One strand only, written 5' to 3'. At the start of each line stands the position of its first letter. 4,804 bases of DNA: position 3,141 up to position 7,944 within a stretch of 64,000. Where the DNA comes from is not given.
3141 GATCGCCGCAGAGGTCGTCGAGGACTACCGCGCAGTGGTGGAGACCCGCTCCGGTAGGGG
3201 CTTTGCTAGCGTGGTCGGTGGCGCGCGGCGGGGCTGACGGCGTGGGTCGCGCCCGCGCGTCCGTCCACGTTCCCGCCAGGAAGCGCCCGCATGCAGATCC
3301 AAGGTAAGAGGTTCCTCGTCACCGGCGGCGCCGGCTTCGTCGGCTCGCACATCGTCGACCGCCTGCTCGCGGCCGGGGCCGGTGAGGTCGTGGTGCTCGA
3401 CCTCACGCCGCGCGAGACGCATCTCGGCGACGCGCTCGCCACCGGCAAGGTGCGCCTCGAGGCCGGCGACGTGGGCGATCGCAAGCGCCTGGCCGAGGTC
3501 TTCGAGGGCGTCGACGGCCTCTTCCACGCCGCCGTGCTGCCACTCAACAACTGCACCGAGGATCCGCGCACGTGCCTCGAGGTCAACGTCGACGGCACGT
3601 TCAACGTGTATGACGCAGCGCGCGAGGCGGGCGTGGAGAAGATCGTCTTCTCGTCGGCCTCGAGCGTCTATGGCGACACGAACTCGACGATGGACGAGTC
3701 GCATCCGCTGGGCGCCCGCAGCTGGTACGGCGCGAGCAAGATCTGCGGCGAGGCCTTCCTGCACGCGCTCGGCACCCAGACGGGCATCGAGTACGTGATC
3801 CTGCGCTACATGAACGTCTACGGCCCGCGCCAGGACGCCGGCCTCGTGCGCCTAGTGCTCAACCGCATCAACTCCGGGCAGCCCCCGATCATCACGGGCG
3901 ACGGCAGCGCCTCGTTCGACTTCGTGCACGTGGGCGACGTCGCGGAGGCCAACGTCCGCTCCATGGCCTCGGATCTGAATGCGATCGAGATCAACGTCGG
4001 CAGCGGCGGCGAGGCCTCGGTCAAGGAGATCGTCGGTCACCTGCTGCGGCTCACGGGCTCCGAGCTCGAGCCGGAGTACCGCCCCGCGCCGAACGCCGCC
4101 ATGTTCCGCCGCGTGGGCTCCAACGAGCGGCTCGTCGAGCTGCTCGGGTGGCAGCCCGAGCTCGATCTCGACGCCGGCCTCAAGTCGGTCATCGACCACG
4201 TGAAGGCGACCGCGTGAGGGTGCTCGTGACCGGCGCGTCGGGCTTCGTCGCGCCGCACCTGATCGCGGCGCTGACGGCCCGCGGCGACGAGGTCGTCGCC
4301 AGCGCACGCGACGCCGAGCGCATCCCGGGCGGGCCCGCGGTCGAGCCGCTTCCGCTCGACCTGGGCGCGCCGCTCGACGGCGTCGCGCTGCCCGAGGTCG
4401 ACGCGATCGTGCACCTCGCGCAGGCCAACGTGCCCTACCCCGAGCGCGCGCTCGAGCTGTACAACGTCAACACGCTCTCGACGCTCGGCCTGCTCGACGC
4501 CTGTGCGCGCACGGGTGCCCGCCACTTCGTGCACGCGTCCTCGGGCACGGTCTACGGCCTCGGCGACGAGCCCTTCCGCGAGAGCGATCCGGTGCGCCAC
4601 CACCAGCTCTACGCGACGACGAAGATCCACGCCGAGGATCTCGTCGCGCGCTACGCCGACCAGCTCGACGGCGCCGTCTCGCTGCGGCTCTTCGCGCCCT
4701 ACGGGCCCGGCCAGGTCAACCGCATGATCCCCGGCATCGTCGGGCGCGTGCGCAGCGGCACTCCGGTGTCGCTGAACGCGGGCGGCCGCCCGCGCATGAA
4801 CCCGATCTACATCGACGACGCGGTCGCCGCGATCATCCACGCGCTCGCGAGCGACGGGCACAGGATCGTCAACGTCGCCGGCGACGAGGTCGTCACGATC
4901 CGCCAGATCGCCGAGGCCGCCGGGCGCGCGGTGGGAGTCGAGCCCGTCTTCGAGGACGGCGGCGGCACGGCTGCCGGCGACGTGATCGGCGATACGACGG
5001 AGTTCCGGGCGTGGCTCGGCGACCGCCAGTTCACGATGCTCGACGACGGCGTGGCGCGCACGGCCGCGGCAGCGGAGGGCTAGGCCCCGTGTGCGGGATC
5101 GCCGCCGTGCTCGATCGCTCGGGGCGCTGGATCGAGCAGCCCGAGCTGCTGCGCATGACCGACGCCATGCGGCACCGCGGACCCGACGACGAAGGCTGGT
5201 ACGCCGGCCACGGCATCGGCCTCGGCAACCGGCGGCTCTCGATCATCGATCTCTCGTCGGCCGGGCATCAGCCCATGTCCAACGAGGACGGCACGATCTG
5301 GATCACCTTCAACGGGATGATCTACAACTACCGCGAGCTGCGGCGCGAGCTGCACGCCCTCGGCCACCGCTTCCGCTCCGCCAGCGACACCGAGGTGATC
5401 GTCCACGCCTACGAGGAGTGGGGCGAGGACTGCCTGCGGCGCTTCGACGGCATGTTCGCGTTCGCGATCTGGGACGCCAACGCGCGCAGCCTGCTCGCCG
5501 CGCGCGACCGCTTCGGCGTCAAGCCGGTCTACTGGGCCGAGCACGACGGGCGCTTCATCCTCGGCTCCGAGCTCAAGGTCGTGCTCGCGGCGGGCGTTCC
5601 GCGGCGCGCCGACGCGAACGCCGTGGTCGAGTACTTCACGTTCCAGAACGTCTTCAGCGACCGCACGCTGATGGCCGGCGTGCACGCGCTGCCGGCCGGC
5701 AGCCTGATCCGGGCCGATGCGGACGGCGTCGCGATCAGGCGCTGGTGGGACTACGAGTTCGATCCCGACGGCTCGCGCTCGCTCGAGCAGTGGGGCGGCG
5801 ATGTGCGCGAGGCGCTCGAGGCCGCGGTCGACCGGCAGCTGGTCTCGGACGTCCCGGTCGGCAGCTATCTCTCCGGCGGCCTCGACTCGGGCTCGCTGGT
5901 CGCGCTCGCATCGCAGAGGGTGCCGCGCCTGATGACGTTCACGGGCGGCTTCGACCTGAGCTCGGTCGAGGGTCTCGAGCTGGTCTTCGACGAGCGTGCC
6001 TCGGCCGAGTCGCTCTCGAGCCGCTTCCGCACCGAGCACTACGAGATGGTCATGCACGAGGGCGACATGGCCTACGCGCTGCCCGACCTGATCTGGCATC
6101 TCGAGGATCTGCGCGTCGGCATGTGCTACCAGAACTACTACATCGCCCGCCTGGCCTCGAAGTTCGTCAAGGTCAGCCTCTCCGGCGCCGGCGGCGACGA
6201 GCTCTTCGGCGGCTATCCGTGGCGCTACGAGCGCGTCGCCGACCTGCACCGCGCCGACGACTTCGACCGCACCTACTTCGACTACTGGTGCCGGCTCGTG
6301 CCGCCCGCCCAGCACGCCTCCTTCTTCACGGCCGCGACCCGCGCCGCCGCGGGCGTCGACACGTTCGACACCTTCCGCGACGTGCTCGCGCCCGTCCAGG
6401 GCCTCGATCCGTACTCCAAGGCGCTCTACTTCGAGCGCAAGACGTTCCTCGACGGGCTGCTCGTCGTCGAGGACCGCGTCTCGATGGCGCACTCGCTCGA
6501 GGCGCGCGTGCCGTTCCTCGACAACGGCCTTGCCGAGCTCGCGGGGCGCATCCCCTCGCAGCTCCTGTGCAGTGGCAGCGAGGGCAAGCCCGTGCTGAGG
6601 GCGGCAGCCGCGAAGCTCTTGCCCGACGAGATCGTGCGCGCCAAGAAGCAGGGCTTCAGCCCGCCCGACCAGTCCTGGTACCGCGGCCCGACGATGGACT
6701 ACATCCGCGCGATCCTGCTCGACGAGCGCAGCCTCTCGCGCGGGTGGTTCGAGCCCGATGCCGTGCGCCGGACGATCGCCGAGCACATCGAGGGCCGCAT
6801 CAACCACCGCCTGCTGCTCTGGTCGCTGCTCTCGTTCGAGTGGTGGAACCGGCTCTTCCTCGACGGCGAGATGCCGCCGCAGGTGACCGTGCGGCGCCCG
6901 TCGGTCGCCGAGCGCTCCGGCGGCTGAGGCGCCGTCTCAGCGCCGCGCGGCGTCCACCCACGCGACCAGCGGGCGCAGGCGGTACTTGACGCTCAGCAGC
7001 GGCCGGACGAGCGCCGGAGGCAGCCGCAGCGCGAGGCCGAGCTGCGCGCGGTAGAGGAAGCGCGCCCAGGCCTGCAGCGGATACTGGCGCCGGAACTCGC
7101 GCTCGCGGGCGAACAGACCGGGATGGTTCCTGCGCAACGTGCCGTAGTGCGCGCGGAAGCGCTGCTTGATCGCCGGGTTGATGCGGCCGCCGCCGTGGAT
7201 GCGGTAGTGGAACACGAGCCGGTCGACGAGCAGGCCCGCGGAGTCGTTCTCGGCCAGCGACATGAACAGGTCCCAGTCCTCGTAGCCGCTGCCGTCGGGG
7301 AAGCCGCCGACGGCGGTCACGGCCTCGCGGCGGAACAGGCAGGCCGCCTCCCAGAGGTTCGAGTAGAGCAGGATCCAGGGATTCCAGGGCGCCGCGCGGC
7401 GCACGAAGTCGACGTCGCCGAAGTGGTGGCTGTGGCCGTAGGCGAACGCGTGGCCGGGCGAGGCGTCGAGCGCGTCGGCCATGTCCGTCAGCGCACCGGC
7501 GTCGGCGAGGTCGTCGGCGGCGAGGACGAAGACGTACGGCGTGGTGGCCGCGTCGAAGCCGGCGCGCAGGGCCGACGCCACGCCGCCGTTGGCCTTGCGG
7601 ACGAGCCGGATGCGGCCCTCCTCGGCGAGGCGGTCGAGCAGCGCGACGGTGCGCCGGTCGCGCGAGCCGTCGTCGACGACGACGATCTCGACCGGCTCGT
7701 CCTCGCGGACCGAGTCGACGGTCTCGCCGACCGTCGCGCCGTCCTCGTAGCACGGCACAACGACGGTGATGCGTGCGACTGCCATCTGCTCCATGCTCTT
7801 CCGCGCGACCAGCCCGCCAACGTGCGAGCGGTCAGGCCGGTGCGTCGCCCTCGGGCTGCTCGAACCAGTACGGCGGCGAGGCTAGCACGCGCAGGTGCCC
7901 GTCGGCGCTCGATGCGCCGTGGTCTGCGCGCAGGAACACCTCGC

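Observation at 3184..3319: A ~135-nt non-coding junction/leader element occurs twice in the glycan locus (3184-3319 and 24917-25049)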

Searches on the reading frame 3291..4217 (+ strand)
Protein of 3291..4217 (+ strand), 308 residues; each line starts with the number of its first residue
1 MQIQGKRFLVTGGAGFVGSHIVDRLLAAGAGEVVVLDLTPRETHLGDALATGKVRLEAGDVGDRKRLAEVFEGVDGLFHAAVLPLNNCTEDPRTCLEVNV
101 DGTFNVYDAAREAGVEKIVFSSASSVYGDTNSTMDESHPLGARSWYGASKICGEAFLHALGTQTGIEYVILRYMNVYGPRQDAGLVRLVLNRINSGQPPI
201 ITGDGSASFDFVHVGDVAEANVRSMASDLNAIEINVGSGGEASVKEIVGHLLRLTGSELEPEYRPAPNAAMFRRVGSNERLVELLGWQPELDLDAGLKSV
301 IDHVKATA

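Call 9: find_encoding_contigs(protein=window:3291-4217:+, flank=10000, max_places=10)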
Protein window:3291-4217:+ (308 aa): no gene with exactly this product is on record in the collection.

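Call 14: search_protein_families(library=pfam, proteins=[window:3291-4217:+], max_evalue=0.00001)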
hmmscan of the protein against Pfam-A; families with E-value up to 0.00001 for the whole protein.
window:3291-4217:+ (308 aa): 9 families
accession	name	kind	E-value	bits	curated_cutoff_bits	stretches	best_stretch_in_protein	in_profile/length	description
PF01370.27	Epimerase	-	9.3e-52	176.3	20.9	1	9-237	2-240/240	NAD dependent epimerase/dehydratase family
PF16363.11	GDP_Man_Dehyd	-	5.4e-39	135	27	1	9-298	1-330/332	GDP-mannose 4,6 dehydratase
PF01073.25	3Beta_HSD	-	1.4e-30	106.7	22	1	9-222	1-226/280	3-beta hydroxysteroid dehydrogenase/isomerase family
PF02719.21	Polysacc_synt_2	-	6.9e-17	62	20.2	1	9-206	2-199/293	Polysaccharide biosynthesis protein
PF13460.12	NAD_binding_10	-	3.5e-14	53.5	27.2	1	12-175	1-145/184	NAD(P)H-binding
PF04321.23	RmlD_sub_bind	-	1.3e-11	44.6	27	1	7-197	2-171/287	RmlD substrate binding domain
PF07993.18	NAD_binding_4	-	1.3e-11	44.5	20.1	1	10-219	1-256/258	Male sterility protein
PF05368.20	NmrA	-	3.6e-09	37.1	27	1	6-127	3-111/298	NmrA-like family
PF08659.16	KR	-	3.5e-08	34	22.6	1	8-130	3-144/180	KR domain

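Call 16: find_homologous_proteins(query=window:3291-4217:+, max_evalue=1e-40)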
Query window:3291-4217:+ (308 aa): 3614 proteins with E <= 1e-40 among 8000 candidates; the best 120 are listed.
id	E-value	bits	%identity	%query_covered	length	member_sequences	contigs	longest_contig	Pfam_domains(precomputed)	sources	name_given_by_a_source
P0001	1.4e-194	663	97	100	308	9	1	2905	PF08659.17,PF04321.24,PF16363.12,PF02719.22,PF05368.20,PF01073.26,PF07993.19,PF13460.13,PF00106.32,PF01370.28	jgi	jgi:UDP-glucose 4-epimerase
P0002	3.6e-186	636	93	100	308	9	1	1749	PF08659.17,PF04321.24,PF16363.12,PF02719.22,PF05368.20,PF01073.26,PF07993.19,PF13460.13,PF00106.32,PF01370.28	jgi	jgi:UDP-glucose 4-epimerase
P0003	7.6e-181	618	90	100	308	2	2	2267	PF08659.17,PF04321.24,PF16363.12,PF02719.22,PF05368.20,PF01073.26,PF07993.19,PF13460.13,PF00106.32,PF01370.28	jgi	jgi:UDP-glucose 4-epimerase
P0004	1.5e-179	614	89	99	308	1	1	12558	PF08659.17,PF04321.24,PF16363.12,PF02719.22,PF05368.20,PF01073.26,PF07993.19,PF13460.13,PF00106.32,PF01370.28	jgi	jgi:UDP-glucose 4-epimerase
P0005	4.6e-176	603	88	100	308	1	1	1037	PF08659.17,PF04321.24,PF16363.12,PF02719.22,PF05368.20,PF01073.26,PF07993.19,PF13460.13,PF01370.28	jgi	jgi:UDP-glucose 4-epimerase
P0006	4.8e-175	599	86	100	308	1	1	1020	PF08659.17,PF04321.24,PF16363.12,PF02719.22,PF05368.20,PF01073.26,PF07993.19,PF13460.13,PF00106.32,PF01370.28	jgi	-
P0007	8.6e-175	598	88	99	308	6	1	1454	PF08659.17,PF04321.24,PF16363.12,PF02719.22,PF05368.20,PF01073.26,PF07993.19,PF13460.13,PF00106.32,PF01370.28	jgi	jgi:UDP-glucose 4-epimerase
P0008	3.9e-171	586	85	100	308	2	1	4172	PF08659.17,PF04321.24,PF16363.12,PF02719.22,PF05368.20,PF01073.26,PF07993.19,PF13460.13,PF00106.32,PF01370.28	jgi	jgi:UDP-glucose 4-epimerase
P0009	4.1e-171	586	85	100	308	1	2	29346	PF08659.17,PF04321.24,PF16363.12,PF02719.22,PF05368.20,PF01073.26,PF07993.19,PF13460.13,PF00106.32,PF01370.28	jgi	jgi:UDP-glucose 4-epimerase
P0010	1.3e-170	585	85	100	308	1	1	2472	PF08659.17,PF04321.24,PF16363.12,PF02719.22,PF05368.20,PF01073.26,PF07993.19,PF13460.13,PF00106.32,PF01370.28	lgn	-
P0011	4.1e-169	580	85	99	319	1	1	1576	PF08659.17,PF04321.24,PF16363.12,PF02719.22,PF01073.26,PF07993.19,PF13460.13,PF01370.28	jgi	jgi:UDP-glucose 4-epimerase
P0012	1.8e-167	574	85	99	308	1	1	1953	PF08659.17,PF04321.24,PF16363.12,PF02719.22,PF05368.20,PF01073.26,PF07993.19,PF13460.13,PF00106.32,PF01370.28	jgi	jgi:UDP-glucose 4-epimerase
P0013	1.7e-160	551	82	99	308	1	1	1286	PF08659.17,PF04321.24,PF16363.12,PF02719.22,PF05368.20,PF01073.26,PF07993.19,PF13460.13,PF00106.32,PF01370.28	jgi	jgi:UDP-glucose 4-epimerase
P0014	1.0e-158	546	81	99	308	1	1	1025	PF08659.17,PF04321.24,PF16363.12,PF02719.22,PF05368.20,PF01073.26,PF07993.19,PF13460.13,PF00106.32,PF01370.28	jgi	jgi:UDP-glucose 4-epimerase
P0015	1.2e-157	542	81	99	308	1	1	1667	PF08659.17,PF04321.24,PF16363.12,PF02719.22,PF05368.20,PF01073.26,PF07993.19,PF13460.13,PF00106.32,PF01370.28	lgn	-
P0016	2.6e-157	541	79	100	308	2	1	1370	PF04321.24,PF16363.12,PF02719.22,PF05368.20,PF01073.26,PF07993.19,PF13460.13,PF00106.32,PF01370.28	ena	-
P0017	2.1e-156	538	81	99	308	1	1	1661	PF08659.17,PF04321.24,PF16363.12,PF02719.22,PF05368.20,PF01073.26,PF07993.19,PF13460.13,PF00106.32,PF01370.28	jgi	jgi:UDP-glucose 4-epimerase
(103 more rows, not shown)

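Call 17: find_encoding_contigs(protein=P0004, flank=10000, max_places=3)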
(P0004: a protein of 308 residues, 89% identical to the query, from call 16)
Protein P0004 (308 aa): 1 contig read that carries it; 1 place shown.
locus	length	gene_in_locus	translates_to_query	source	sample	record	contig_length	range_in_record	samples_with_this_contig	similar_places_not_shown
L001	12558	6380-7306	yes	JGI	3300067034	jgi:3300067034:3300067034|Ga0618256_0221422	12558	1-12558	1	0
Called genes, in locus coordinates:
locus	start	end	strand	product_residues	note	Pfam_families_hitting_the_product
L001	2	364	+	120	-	?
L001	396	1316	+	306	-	PF13489:Methyltransf_23, PF13847:Methyltransf_31, PF08241:Methyltransf_11, PF08242:Methyltransf_12, PF13649:Methyltransf_25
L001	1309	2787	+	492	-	PF01943:Polysacc_synt, PF13440:Polysacc_synt_3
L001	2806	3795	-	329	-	PF01408:GFO_IDH_MocA, PF22725:GFO_IDH_MocA_C3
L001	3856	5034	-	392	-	PF13524:Glyco_trans_1_2 (weak)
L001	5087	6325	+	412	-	-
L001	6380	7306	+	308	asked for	PF01073:3Beta_HSD, PF01370:Epimerase, PF02719:Polysacc_synt_2, PF04321:RmlD_sub_bind, PF05368:NmrA, PF07993:NAD_binding_4, PF16363:GDP_Man_Dehyd, PF13460:NAD_binding_10, +2 more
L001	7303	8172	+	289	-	PF01073:3Beta_HSD, PF01370:Epimerase, PF04321:RmlD_sub_bind, PF13460:NAD_binding_10, PF07993:NAD_binding_4 (weak), PF16363:GDP_Man_Dehyd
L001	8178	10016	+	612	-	PF13522:GATase_6, PF13537:GATase_7, PF12481:DUF3700 (weak), PF00733:Asn_synthase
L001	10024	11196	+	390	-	PF01757:Acyl_transf_3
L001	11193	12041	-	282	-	PF00535:Glycos_transf_2, PF10111:Glyco_tranf_2_2 (faint), PF13641:Glyco_tranf_2_3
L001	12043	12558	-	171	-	PF08241:Methyltransf_11 (faint), PF08242:Methyltransf_12 (weak)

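Call 18: find_encoding_contigs(protein=P0009, flank=10000, max_places=3)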
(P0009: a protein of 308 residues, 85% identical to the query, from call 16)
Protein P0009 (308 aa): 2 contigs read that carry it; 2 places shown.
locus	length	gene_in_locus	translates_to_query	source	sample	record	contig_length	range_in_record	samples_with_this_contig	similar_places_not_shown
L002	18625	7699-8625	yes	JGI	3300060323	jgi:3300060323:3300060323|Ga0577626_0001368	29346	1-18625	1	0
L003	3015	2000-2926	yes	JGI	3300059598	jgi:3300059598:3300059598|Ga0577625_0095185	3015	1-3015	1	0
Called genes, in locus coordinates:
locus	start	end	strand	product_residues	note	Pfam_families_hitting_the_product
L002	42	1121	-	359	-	-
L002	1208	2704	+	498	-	PF02397:Bac_transf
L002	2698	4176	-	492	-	PF01943:Polysacc_synt, PF03023:MurJ (faint), PF13440:Polysacc_synt_3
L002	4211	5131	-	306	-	PF01209:Ubie_methyltran (weak), PF13489:Methyltransf_23, PF13847:Methyltransf_31 (weak), PF08241:Methyltransf_11, PF08242:Methyltransf_12, PF13649:Methyltransf_25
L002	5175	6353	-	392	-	PF00534:Glycos_transf_1 (faint), PF13524:Glyco_trans_1_2 (weak)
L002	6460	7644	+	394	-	-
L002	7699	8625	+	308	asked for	PF01073:3Beta_HSD, PF01370:Epimerase, PF02719:Polysacc_synt_2, PF04321:RmlD_sub_bind, PF05368:NmrA, PF08659:KR (weak), PF16363:GDP_Man_Dehyd, PF13460:NAD_binding_10, +2 more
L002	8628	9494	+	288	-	PF01073:3Beta_HSD, PF01370:Epimerase, PF04321:RmlD_sub_bind, PF07993:NAD_binding_4 (faint), PF13460:NAD_binding_10, PF16363:GDP_Man_Dehyd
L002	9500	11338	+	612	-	PF13522:GATase_6, PF13537:GATase_7, PF12481:DUF3700 (weak), PF00733:Asn_synthase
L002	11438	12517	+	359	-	PF01757:Acyl_transf_3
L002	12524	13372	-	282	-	PF00535:Glycos_transf_2, PF10111:Glyco_tranf_2_2 (faint), PF13641:Glyco_tranf_2_3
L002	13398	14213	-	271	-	PF13489:Methyltransf_23, PF08241:Methyltransf_11, PF08242:Methyltransf_12, PF13649:Methyltransf_25, PF13847:Methyltransf_31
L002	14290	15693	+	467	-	-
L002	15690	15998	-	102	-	PF10066:DUF2304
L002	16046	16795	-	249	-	PF00535:Glycos_transf_2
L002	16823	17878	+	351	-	PF13641:Glyco_tranf_2_3, PF00535:Glycos_transf_2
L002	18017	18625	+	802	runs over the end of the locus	-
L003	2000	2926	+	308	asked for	PF01073:3Beta_HSD, PF01370:Epimerase, PF02719:Polysacc_synt_2, PF04321:RmlD_sub_bind, PF05368:NmrA, PF08659:KR (weak), PF16363:GDP_Man_Dehyd, PF13460:NAD_binding_10, +2 more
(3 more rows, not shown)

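Call 19: find_encoding_contigs(protein=P0001, flank=10000, max_places=3)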
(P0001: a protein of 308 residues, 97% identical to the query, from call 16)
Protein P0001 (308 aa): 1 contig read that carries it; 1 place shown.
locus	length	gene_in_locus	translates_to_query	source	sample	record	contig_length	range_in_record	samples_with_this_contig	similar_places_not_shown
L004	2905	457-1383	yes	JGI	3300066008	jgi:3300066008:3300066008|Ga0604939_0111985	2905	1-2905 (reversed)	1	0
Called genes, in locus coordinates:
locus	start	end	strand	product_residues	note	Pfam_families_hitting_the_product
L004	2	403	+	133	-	?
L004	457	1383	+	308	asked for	PF01073:3Beta_HSD, PF01370:Epimerase, PF02719:Polysacc_synt_2, PF04321:RmlD_sub_bind, PF05368:NmrA, PF08659:KR (weak), PF16363:GDP_Man_Dehyd, PF13460:NAD_binding_10, +2 more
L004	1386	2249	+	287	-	PF01073:3Beta_HSD, PF01370:Epimerase, PF04321:RmlD_sub_bind, PF13460:NAD_binding_10, PF07993:NAD_binding_4 (weak), PF16363:GDP_Man_Dehyd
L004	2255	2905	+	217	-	?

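Call 28: find_encoding_contigs(protein=P0016, flank=3000, max_places=2)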
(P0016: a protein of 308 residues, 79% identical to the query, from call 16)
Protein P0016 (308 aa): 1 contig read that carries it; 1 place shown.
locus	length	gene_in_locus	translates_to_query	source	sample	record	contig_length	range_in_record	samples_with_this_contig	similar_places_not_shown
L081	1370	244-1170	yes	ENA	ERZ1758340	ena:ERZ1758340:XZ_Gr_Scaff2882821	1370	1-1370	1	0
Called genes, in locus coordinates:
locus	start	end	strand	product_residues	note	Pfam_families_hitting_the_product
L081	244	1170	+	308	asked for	PF01073:3Beta_HSD, PF01370:Epimerase, PF02719:Polysacc_synt_2, PF04321:RmlD_sub_bind, PF05368:NmrA, PF07993:NAD_binding_4, PF16363:GDP_Man_Dehyd, PF13460:NAD_binding_10, +1 more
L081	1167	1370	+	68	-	?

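Call 29: find_encoding_contigs(protein=P0015, flank=3000, max_places=2)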
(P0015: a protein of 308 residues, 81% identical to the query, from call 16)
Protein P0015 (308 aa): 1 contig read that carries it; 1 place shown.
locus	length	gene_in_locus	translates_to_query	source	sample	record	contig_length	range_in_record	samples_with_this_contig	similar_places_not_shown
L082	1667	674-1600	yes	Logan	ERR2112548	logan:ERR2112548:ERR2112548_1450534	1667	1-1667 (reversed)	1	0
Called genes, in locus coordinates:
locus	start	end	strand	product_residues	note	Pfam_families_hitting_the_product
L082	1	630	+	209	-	?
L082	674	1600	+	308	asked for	PF01073:3Beta_HSD, PF01370:Epimerase, PF02719:Polysacc_synt_2, PF04321:RmlD_sub_bind, PF05368:NmrA, PF07993:NAD_binding_4, PF08659:KR, PF16363:GDP_Man_Dehyd, +2 more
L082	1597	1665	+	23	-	?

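Call 30: find_encoding_contigs(protein=P0017, flank=3000, max_places=2)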
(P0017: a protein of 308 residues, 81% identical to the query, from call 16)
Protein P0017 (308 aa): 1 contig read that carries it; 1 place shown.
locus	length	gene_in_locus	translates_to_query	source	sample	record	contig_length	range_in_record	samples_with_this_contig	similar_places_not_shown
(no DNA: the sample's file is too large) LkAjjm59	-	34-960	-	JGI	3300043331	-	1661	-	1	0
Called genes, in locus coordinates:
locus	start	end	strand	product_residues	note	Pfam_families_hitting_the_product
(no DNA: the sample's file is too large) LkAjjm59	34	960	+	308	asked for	PF00106:adh_short, PF01073:3Beta_HSD, PF01370:Epimerase, PF02719:Polysacc_synt_2, PF04321:RmlD_sub_bind, PF05368:NmrA, PF07993:NAD_binding_4, PF16363:GDP_Man_Dehyd, +2 more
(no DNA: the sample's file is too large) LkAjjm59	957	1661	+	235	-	?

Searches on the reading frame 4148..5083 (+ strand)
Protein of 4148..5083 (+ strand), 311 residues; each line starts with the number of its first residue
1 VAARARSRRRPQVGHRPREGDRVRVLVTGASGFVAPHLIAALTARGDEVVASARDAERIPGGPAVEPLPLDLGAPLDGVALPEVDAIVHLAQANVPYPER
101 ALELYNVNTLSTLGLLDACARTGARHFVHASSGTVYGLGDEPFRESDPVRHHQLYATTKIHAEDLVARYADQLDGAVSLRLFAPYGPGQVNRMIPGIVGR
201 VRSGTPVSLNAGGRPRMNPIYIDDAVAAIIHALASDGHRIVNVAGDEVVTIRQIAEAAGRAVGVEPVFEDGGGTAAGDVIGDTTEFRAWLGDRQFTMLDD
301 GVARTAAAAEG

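Call 14: search_protein_families(library=pfam, proteins=[window:4148-5083:+], max_evalue=0.00001)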
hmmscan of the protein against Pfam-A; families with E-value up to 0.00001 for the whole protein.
window:4148-5083:+ (311 aa): 6 families
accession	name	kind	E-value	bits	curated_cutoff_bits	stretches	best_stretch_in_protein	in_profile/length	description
PF01370.27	Epimerase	-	4.8e-39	134.6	20.9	1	25-244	1-240/240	NAD dependent epimerase/dehydratase family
PF16363.11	GDP_Man_Dehyd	-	9.1e-23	81.7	27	1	83-269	75-273/332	GDP-mannose 4,6 dehydratase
PF01073.25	3Beta_HSD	-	1.1e-11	44.7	22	1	80-233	63-229/280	3-beta hydroxysteroid dehydrogenase/isomerase family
PF07993.18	NAD_binding_4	-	8.8e-11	41.9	20.1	1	83-175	88-199/258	Male sterility protein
PF04321.23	RmlD_sub_bind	-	1.7e-09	37.7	27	1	24-172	2-142/287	RmlD substrate binding domain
PF13460.12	NAD_binding_10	-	7.9e-09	36.1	27.2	1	29-167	1-132/184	NAD(P)H-binding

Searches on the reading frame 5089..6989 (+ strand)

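Call 14: search_protein_families(library=pfam, proteins=[window:5091-6989:+], max_evalue=0.00001)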
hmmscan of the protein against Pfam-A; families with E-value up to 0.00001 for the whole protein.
window:5091-6989:+ (632 aa): 0 families

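Call 55: search_protein_families(library=pfam, proteins=[window:5089-6927:+], max_evalue=0.0001)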
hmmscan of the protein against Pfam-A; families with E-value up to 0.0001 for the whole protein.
window:5089-6927:+ (612 aa): 4 families
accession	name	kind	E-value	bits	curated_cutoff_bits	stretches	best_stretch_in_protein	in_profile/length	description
PF00733.27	Asn_synthase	-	1.3e-87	295.2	21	1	239-587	2-353/354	Asparagine synthase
PF13537.11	GATase_7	-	7.9e-49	165.2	25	1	48-166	2-122/123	Glutamine amidotransferase domain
PF13522.11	GATase_6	-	1.5e-45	154.8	27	1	32-161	1-130/130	Glutamine amidotransferase domain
PF12481.13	DUF3700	-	2.9e-06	27.3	27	1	69-167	76-178/228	Aluminium induced protein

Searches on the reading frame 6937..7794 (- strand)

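Call 55: search_protein_families(library=pfam, proteins=[window:6937-7794:-], max_evalue=0.0001)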
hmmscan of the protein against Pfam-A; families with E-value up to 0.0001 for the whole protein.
window:6937-7794:- (285 aa): 4 families
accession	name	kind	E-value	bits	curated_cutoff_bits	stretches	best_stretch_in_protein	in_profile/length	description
PF00535.33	Glycos_transf_2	-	1e-24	87.8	23.3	1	10-136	1-130/168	Glycosyl transferase family 2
PF13641.12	Glyco_tranf_2_3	-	1.4e-11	45.3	27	1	8-160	2-155/230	Glycosyltransferase like family 2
PF10111.15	Glyco_tranf_2_2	-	1.5e-07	31.7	27.3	1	10-182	1-201/276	Glycosyltransferase like family 2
PF13632.12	Glyco_trans_2_3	-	2.6e-06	27.9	27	1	87-258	1-174/198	Glycosyl transferase family group 2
